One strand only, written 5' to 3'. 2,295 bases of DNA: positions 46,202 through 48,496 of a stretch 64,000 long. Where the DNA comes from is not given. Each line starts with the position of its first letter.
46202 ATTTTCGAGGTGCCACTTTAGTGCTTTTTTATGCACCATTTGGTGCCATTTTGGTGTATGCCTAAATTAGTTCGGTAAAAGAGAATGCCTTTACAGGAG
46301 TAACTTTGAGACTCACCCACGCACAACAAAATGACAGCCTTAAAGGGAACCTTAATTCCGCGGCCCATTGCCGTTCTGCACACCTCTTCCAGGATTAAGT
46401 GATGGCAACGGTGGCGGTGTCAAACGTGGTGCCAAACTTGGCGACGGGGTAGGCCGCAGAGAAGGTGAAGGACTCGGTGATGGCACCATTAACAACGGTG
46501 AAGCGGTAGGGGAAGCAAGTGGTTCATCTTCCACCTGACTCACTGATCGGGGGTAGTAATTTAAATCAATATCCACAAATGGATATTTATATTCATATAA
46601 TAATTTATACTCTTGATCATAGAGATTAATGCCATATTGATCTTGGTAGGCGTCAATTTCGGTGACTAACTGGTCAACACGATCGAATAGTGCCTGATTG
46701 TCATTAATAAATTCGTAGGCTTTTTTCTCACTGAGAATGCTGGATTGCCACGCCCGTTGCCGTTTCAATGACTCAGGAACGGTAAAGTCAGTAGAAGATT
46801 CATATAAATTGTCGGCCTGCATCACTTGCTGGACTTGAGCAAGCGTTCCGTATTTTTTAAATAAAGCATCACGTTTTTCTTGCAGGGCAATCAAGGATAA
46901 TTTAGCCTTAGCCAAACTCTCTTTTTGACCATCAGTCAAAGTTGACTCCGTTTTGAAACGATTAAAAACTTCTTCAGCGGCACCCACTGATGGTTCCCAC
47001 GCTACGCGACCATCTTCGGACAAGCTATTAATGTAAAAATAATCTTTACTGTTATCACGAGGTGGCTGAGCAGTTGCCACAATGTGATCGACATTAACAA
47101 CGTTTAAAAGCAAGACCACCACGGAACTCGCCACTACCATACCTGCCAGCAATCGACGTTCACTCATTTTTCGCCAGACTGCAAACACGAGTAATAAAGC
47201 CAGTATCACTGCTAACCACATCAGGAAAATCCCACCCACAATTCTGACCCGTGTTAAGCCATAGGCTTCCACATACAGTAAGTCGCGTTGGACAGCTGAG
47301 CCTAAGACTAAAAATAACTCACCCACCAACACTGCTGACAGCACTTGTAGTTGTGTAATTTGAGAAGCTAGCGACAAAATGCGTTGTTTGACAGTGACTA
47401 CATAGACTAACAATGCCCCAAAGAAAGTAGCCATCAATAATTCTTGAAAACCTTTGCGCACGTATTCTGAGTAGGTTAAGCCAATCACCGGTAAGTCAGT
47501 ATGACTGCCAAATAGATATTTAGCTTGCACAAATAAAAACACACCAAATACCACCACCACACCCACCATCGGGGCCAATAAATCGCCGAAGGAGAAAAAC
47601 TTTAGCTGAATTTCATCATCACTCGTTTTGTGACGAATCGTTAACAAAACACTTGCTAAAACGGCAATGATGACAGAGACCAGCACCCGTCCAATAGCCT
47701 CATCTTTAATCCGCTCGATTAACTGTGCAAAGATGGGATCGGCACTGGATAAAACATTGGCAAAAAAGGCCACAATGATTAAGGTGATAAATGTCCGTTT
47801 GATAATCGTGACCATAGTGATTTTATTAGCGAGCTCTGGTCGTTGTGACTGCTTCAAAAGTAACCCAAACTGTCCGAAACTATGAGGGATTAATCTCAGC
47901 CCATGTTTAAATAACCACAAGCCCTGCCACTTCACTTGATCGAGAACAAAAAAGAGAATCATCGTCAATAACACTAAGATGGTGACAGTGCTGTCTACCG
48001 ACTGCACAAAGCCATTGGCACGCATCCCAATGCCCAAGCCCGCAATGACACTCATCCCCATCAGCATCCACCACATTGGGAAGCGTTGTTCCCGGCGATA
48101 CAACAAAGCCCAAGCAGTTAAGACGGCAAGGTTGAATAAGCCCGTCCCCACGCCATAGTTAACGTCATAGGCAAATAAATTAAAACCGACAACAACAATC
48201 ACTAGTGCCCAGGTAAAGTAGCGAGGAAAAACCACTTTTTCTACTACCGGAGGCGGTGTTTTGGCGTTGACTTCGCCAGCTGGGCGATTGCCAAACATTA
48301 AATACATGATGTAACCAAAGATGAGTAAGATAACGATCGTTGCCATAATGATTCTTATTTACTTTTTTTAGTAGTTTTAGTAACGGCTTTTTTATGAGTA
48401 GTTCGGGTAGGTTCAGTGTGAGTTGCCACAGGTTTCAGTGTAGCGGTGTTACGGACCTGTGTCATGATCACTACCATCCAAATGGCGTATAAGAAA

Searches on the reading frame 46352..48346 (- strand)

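Call 95: search_protein_families(library=pfam, max_evalue=0.001, proteins=[window:46352-48346:-])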
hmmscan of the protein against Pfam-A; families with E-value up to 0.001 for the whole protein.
window:46352-48346:- (664 aa): 1 family
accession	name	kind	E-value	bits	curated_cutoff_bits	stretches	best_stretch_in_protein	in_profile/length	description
PF13687.11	DUF4153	-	3.3e-44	152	27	1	102-448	7-368/373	Domain of unknown function (DUF4153)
